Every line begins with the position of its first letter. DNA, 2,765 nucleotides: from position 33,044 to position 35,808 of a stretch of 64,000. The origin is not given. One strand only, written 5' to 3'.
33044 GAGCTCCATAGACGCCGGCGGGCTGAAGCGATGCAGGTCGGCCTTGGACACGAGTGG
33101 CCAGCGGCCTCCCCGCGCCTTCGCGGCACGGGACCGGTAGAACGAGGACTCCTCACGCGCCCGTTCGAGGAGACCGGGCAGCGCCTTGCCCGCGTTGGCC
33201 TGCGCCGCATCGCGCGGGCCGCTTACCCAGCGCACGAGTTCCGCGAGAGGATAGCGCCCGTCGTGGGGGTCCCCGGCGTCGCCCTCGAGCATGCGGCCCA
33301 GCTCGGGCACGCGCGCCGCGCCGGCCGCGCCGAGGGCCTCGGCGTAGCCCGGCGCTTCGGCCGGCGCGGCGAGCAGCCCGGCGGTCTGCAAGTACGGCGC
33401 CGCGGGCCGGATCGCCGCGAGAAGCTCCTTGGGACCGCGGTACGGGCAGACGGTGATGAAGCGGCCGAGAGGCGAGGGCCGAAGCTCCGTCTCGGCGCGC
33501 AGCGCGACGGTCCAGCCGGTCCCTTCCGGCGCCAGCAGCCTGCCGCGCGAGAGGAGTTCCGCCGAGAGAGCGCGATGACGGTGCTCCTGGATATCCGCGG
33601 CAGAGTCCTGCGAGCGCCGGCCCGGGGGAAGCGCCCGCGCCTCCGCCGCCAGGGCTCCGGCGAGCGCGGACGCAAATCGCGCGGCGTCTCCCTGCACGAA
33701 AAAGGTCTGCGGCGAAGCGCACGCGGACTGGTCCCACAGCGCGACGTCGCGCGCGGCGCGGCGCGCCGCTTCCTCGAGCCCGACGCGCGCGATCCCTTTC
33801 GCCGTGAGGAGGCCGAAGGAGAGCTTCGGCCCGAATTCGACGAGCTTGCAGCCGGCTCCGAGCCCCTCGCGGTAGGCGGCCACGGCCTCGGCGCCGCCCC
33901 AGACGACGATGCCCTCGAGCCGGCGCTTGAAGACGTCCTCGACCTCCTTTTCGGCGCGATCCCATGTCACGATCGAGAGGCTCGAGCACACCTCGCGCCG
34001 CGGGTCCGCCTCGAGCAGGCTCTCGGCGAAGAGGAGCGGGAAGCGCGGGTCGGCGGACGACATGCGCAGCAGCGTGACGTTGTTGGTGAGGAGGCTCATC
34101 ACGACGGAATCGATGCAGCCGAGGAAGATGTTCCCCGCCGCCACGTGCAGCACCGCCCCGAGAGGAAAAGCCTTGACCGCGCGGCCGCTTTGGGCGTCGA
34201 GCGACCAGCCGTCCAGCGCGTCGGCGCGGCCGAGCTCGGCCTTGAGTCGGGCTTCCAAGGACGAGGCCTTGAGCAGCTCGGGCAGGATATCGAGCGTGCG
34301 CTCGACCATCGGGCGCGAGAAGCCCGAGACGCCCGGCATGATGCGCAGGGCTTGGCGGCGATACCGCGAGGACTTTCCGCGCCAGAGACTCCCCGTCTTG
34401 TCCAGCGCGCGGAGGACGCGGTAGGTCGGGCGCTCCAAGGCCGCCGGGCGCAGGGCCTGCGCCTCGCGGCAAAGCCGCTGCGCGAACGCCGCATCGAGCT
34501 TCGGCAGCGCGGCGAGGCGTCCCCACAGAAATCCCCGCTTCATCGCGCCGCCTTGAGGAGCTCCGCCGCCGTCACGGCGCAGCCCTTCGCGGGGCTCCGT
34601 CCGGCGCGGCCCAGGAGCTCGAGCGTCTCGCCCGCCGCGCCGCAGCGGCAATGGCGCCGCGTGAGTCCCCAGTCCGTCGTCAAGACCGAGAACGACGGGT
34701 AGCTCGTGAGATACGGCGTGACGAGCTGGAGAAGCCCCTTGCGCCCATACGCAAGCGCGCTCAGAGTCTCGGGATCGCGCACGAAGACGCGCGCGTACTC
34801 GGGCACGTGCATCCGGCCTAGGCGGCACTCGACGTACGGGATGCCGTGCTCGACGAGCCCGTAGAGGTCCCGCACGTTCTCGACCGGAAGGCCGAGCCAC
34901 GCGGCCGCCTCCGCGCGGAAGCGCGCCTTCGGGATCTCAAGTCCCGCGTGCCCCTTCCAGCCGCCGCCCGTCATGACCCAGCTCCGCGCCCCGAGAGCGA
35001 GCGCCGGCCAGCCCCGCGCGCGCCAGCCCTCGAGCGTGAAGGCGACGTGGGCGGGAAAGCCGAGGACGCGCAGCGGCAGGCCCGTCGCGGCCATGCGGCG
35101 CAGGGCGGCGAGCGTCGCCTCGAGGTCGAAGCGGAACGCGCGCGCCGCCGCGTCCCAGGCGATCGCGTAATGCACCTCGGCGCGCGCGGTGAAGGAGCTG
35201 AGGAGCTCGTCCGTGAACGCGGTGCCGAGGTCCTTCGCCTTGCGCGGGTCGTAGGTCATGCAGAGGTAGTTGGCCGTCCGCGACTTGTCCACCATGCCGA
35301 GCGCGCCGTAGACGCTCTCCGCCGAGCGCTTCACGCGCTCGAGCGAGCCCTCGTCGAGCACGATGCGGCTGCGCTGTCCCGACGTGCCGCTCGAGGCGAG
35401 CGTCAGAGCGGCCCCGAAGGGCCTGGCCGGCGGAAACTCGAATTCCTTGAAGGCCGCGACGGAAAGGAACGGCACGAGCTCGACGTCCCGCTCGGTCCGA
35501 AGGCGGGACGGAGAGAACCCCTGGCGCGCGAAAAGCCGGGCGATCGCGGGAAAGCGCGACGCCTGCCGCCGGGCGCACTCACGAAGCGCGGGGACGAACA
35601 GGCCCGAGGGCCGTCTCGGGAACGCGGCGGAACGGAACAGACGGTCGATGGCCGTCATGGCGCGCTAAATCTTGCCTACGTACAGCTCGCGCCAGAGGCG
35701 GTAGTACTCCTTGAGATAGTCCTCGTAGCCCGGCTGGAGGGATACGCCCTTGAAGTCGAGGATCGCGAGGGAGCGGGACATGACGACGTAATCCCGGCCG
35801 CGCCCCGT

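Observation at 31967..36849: LuxC/LuxE-type acyl activation-reduction cassette with LuxC-adenylase fusion and tandem GNAT: candidate lipid/aldehyde or N-acyl metabolite pathway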

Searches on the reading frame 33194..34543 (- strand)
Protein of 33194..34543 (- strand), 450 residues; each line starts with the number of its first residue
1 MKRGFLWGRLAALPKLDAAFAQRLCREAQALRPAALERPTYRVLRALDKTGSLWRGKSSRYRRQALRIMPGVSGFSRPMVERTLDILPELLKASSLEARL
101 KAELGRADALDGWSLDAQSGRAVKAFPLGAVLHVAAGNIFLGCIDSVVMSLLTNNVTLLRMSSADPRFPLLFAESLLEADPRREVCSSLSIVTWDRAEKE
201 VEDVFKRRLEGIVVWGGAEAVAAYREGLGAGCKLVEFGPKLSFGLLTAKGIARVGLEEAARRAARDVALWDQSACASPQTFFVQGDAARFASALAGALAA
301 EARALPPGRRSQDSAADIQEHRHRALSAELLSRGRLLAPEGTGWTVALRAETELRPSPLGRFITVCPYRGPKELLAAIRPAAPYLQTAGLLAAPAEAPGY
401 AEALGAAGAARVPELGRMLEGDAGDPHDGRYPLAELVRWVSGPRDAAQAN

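Call 38: search_solved_structures(query=window:33215-34543:-, max_evalue=0.01, show_alignments=1)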
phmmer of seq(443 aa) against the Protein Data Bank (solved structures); distinct sequences matched with E-value up to 0.01: 1.
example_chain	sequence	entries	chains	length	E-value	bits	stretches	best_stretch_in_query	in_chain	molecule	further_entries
7xc6_A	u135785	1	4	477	4.9e-29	104.7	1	42-441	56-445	Long-chain acyl-protein thioester reductase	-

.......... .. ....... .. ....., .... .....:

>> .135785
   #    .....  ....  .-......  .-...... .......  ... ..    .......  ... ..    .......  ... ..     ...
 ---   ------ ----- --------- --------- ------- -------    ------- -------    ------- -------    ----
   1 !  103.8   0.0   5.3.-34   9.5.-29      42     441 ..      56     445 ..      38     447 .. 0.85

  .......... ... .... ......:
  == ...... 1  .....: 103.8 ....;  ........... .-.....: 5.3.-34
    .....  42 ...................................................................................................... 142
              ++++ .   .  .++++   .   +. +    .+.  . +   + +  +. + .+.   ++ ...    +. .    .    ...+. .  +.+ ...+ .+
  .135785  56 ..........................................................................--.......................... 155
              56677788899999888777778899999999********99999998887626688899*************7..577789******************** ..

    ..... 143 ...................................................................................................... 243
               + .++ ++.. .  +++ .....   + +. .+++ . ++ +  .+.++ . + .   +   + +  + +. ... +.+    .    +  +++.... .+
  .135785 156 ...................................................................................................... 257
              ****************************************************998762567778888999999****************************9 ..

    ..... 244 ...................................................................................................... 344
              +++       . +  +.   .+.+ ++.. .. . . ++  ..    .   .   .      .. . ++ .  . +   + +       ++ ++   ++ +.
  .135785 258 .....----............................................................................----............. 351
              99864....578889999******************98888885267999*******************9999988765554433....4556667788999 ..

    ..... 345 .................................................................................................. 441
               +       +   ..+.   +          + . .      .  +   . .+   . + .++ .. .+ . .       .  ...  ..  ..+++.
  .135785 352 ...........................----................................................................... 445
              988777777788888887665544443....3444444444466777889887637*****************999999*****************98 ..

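Call 76: search_protein_representatives(protein=window:33194-34543:-)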
Query: 450 residues. Proteins with E-value up to 0.001 (for the whole library): 2814; up to 1e-10: 1558; up to 1e-30: 365. The best 150 are listed.
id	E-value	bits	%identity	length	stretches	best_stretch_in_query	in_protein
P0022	6.2e-131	453.7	51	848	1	4-446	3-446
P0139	9.3e-90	318.0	40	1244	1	3-440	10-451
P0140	1.2e-89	317.6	63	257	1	3-255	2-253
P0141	1.4e-87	310.9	40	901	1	5-444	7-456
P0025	7.7e-86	305.1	42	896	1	2-442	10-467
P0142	1.2e-85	304.5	40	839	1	7-441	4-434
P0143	2.5e-82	293.6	41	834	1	15-444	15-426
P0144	6.1e-82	292.3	39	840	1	41-444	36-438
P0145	1.2e-81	291.3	41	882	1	23-441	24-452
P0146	1.9e-81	290.6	40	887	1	15-442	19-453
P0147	1.2e-79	284.8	37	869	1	29-441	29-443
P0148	5.4e-79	282.6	35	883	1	5-438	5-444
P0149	1.4e-78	281.2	40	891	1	40-438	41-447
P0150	1.6e-78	281.0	43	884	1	33-441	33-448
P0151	1.8e-78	280.8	39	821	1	27-442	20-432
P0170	2.7e-71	257.2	34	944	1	17-442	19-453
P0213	7.9e-62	226.0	31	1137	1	43-439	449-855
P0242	4.0e-52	194.0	36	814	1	24-441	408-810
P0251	1.5e-49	185.5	34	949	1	25-441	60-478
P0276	8.7e-45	169.8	31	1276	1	16-441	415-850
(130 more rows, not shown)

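Call 77: search_protein_families(library=pfam, proteins=[P0139, P0213, P0276, P0242, P0251, P0170], max_evalue=0.001)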
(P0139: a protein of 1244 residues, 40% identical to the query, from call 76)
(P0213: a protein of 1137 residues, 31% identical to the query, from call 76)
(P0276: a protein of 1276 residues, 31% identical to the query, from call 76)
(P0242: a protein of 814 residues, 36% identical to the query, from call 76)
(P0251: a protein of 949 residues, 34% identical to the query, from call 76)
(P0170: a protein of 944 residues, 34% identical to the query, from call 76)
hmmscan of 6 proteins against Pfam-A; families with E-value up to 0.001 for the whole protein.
P0139 (1244 aa): 5 families
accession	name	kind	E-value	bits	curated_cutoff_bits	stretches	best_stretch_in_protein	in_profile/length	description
PF05893.19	LuxC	-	1.8e-82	277.8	21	1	44-448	2-399/401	Acyl-CoA reductase (LuxC)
PF02542.21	YgbB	-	5e-55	186.5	26.7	1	1085-1237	3-154/155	YgbB family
PF02861.25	Clp_N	-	1e-18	67.7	20.7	1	898-947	1-50/53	Clp amino terminal domain, pathogenicity island component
PF00501.34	AMP-binding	-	1.1e-12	47.9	29.9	1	515-721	161-375/384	AMP-binding enzyme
PF14535.12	AMP-binding_C_2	-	5.5e-07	30.2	25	1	771-873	3-95/96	AMP-binding enzyme C-terminal domain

P0213 (1137 aa): 3 families
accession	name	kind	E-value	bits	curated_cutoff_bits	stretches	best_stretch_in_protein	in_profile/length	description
PF05893.19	LuxC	-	1.9e-73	248.1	21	1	445-854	5-400/401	Acyl-CoA reductase (LuxC)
PF04443.18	LuxE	-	1.4e-36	126.6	24.9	1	41-387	35-388/391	Acyl-protein synthetase, LuxE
PF00899.27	ThiF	-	3.7e-26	92.2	28.1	1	879-1023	9-153/238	ThiF family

P0276 (1276 aa): 4 families
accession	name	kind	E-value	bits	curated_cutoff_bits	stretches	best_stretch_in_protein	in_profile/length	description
PF05893.19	LuxC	-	1e-69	235.8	21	1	436-848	3-401/401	Acyl-CoA reductase (LuxC)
PF04443.18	LuxE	-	1e-30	107.4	24.9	1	22-365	35-386/391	Acyl-protein synthetase, LuxE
PF00501.34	AMP-binding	-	8.5e-07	28.5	29.9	1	940-1093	171-328/384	AMP-binding enzyme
PF14535.12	AMP-binding_C_2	-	0.00024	21.8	25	1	1179-1276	8-96/96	AMP-binding enzyme C-terminal domain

P0242 (814 aa): 2 families
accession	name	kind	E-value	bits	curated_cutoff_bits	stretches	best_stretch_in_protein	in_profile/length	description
PF05893.19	LuxC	-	3.4e-66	224.2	21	1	421-807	3-400/401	Acyl-CoA reductase (LuxC)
PF04443.18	LuxE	-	5.6e-21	75.3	24.9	1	27-365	25-385/391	Acyl-protein synthetase, LuxE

P0251 (949 aa): 4 families
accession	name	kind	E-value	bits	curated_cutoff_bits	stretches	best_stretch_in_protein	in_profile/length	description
PF05893.19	LuxC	-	3e-77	260.6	21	1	71-474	2-399/401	Acyl-CoA reductase (LuxC)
PF04055.27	Radical_SAM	-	8.1e-25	88.3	29.5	1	606-768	3-165/166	Radical SAM superfamily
PF13186.11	SPASM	-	5.8e-07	30.1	21.5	1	861-912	9-67/67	Iron-sulfur cluster-binding domain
PF13353.11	Fer4_12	-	5.6e-06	27.1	22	1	608-731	13-132/137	4Fe-4S single cluster domain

P0170 (944 aa): 3 families
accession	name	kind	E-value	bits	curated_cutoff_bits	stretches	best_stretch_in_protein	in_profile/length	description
PF05893.19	LuxC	-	5.5e-81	272.9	21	1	39-450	3-401/401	Acyl-CoA reductase (LuxC)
PF00501.34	AMP-binding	-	1.4e-14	54.2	29.9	1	583-790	159-375/384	AMP-binding enzyme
PF14535.12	AMP-binding_C_2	-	4.9e-10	40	25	1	839-940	2-96/96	AMP-binding enzyme C-terminal domain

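Call 79: find_encoding_contigs(protein=P0213, flank=8000, max_places=1)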
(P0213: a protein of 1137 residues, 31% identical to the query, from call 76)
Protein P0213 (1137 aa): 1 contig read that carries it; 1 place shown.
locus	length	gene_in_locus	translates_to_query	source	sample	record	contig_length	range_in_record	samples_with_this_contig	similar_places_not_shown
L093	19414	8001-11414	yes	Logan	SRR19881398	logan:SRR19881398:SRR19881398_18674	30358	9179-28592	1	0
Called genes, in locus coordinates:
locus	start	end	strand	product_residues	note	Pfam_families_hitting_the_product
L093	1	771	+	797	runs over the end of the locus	PF00672:HAMP, PF00990:GGDEF, PF00563:EAL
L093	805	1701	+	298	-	PF05057:DUF676 (faint)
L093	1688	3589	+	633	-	-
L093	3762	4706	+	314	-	PF00224:PK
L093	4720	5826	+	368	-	PF02638:GHL10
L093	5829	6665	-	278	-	PF21926:FeeM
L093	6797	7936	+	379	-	PF07690:MFS_1, PF12832:MFS_1_like (faint), PF07690:MFS_1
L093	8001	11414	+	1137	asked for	PF04443:LuxE, PF05893:LuxC, PF00899:ThiF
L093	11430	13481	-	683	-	PF21300:LbR_Ice_bind (faint), PF13884:Peptidase_S74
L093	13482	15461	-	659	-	-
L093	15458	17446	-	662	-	PF13884:Peptidase_S74 (weak)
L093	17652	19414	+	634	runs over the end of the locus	PF00005:ABC_tran, PF00006:ATP-synt_ab (faint), PF02367:TsaE (faint), PF02463:SMC_N (faint), PF13191:AAA_16 (faint), PF12848:ABC_tran_Xtn, PF00005:ABC_tran, PF16326:ABC_tran_CTD, +6 more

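Call 80: find_encoding_contigs(protein=P0251, flank=8000, max_places=1)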
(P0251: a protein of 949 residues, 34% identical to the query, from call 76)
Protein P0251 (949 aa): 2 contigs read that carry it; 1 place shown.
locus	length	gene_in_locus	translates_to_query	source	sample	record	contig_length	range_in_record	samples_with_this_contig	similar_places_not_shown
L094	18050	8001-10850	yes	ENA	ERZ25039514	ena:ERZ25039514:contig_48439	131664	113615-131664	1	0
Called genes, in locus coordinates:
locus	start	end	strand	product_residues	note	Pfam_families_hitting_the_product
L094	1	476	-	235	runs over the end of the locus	-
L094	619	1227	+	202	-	-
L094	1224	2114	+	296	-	PF12974:Phosphonate-bd (weak)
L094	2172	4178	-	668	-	PF07719:TPR_2 (faint), PF06980:DUF1302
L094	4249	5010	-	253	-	PF07044:DUF1329 (faint), PF17131:TP_0789-like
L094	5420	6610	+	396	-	PF04443:LuxE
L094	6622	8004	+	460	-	PF05893:LuxC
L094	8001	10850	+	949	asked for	PF05893:LuxC, PF04055:Radical_SAM, PF13353:Fer4_12 (weak), PF13186:SPASM (weak)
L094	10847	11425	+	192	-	-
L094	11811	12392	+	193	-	PF01370:Epimerase (faint)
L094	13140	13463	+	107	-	PF00665:rve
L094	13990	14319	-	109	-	PF00873:ACR_tran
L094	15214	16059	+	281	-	PF00765:Autoind_synth (faint), PF13444:Acetyltransf_5, PF21926:FeeM (weak)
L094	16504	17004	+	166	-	-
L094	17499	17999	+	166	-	PF02915:Rubrerythrin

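Call 81: find_encoding_contigs(protein=P0276, flank=8000, max_places=1)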
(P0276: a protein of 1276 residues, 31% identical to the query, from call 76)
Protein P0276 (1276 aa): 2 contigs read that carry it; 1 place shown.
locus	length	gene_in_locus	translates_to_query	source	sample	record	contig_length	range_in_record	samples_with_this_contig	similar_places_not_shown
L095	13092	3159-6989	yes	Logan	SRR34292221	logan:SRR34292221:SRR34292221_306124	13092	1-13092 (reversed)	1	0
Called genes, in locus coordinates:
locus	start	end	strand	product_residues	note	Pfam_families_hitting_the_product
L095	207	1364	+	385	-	PF00437:T2SSE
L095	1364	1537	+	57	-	-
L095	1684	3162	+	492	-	PF13581:HATPase_c_2, PF00583:Acetyltransf_1, PF13673:Acetyltransf_10 (faint)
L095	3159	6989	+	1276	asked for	PF04443:LuxE, PF00501:AMP-binding (faint), PF05893:LuxC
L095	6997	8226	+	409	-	PF05977:MFS_3, PF07690:MFS_1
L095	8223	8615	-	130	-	-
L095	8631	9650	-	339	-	PF01264:Chorismate_synt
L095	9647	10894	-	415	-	PF00275:EPSP_synthase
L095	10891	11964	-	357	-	PF01761:DHQ_synthase, PF24621:DHQS_C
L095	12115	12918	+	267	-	PF25160:LdpA_Fe-S-bd (faint), PF00037:Fer4 (faint), PF13237:Fer4_10 (faint), PF12838:Fer4_7 (faint), PF13187:Fer4_9 (weak), PF13484:Fer4_16 (faint)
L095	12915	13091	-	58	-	?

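Call 84: search_protein_families(library=pfam, proteins=[L095:1684-3162:+, L095:6997-8226:+, L093:5829-6665:-, L093:6797-7936:+, L094:15214-16059:+, L094:10847-11425:+], max_evalue=0.001)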
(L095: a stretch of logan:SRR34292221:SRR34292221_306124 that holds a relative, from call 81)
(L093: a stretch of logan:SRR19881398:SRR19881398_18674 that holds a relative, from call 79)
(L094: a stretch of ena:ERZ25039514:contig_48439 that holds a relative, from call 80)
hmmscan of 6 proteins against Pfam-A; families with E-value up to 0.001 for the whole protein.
L095:1684-3162:+ (492 aa): 5 families
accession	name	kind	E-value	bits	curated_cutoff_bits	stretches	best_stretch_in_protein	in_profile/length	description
PF13581.12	HATPase_c_2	-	7.7e-08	32.8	27.4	1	27-109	2-85/127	Histidine kinase-like ATPase domain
PF00583.31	Acetyltransf_1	-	1e-07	32.7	20.7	1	196-300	9-116/116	Acetyltransferase (GNAT) family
PF13673.13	Acetyltransf_10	-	1.3e-06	28.8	23.6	1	198-303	12-110/128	Acetyltransferase (GNAT) domain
PF13302.13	Acetyltransf_3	-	4.6e-05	24.6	25.4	1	174-301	4-138/138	Acetyltransferase (GNAT) domain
PF13508.13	Acetyltransf_7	-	0.00016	22.4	27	1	219-296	5-78/84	Acetyltransferase (GNAT) domain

L095:6997-8226:+ (409 aa): 2 families
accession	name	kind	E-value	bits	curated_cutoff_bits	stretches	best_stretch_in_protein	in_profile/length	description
PF05977.19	MFS_3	-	4e-33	115.1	27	1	13-404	12-404/524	Transmembrane secretion effector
PF07690.21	MFS_1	-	1.8e-32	113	33.4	2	16-357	1-345/347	Major Facilitator Superfamily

L093:5829-6665:- (278 aa): 1 family
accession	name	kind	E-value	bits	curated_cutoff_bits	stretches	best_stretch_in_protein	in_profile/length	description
PF21926.2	FeeM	-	2.3e-19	70.2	27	1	4-160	2-145/158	N-acyl amino acid synthase FeeM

L093:6797-7936:+ (379 aa): 5 families
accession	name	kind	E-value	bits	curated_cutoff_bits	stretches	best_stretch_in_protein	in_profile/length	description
PF07690.21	MFS_1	-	9.9e-54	183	33.4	2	7-212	2-221/347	Major Facilitator Superfamily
PF12832.13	MFS_1_like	-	2.1e-09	37.3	25.2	1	5-159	216-372/373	MFS_1 like family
PF01306.25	LacY_symp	-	3.8e-05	23.1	24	1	213-347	24-162/413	LacY proton/sugar symporter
PF03092.22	BT1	-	4.7e-05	22.7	22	0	129-188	128-187/432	BT1 family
PF03137.26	OATP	-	0.00013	20.9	25.8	1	88-152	132-196/545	Organic Anion Transporter Polypeptide (OATP) family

L094:15214-16059:+ (281 aa): 3 families
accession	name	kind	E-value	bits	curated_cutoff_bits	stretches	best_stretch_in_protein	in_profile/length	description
PF13444.12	Acetyltransf_5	-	6.5e-18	65.7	22.4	1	24-115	2-94/102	Acetyltransferase (GNAT) domain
PF21926.2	FeeM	-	3.3e-09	37.2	27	1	21-116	3-96/158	N-acyl amino acid synthase FeeM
PF00765.23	Autoind_synth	-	1.5e-07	31.6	24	1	139-192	108-161/183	Autoinducer synthase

L094:10847-11425:+ (192 aa): 0 families

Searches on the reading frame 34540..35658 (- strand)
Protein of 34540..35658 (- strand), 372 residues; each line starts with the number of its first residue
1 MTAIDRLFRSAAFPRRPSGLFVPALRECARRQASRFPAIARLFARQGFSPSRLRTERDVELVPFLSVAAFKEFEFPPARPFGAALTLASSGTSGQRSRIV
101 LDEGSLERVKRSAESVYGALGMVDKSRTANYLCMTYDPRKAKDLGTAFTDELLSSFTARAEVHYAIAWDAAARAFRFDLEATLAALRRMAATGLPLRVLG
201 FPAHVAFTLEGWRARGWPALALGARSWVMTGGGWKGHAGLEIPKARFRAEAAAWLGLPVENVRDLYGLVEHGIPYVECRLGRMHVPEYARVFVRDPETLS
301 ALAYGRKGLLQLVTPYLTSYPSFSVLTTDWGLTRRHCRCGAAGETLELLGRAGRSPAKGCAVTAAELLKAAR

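Call 5: search_protein_families(library=pfam, proteins=[window:34540-35658:-], max_evalue=0.1)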
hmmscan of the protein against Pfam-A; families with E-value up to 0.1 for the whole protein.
window:34540-35658:- (372 aa): 1 family
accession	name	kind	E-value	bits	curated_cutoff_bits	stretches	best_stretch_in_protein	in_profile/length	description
PF04443.18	LuxE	-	2.2e-32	112.9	24.9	1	85-366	102-388/391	Acyl-protein synthetase, LuxE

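Call 6: search_protein_families(library=ncbifam, proteins=[window:34540-35658:-], max_evalue=0.1)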
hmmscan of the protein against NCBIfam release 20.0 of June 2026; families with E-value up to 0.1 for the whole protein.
window:34540-35658:- (372 aa): 2 families
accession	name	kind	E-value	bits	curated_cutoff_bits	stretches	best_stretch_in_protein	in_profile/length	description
NF052244.1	LCFA_lig_LuxE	equivalog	5.7e-20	71.6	550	1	60-368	68-366/367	long-chain-fatty-acid--protein ligase LuxE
NF045666.1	DVU1553_fam_AMP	equivalog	0.0011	18.1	300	0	84-111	92-119/331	DVU_1553 family AMP-dependent CoA ligase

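Call 28: search_solved_structures(query=window:34540-35658:-, max_evalue=0.01, show_alignments=2)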
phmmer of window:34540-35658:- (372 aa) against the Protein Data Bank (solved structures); distinct sequences matched with E-value up to 0.01: 1.
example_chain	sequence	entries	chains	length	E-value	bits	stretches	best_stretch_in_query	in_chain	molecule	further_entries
7xc6_E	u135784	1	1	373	7.6e-16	61.5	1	62-366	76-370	LuxE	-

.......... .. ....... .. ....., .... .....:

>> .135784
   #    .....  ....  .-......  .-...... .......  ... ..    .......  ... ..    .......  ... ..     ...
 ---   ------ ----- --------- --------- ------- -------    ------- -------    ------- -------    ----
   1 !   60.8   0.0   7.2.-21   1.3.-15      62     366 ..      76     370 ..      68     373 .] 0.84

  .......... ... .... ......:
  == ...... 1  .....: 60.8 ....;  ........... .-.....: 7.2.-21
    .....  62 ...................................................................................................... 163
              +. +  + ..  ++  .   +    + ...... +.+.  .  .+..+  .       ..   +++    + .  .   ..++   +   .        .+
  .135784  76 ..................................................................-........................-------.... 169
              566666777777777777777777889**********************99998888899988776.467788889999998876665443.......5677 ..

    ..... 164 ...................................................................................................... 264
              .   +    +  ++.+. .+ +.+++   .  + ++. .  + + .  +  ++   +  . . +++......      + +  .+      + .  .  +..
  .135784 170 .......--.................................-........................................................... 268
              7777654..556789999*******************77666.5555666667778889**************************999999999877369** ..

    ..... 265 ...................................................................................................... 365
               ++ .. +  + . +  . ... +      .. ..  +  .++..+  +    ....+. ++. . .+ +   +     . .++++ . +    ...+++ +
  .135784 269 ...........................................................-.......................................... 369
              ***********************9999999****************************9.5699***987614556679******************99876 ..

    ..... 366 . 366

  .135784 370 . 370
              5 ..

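Call 66: search_protein_families(library=padloc, proteins=[window:34540-35658:-], max_evalue=0.01)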
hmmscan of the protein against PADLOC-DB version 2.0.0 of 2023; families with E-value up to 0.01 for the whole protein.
window:34540-35658:- (372 aa): 0 families
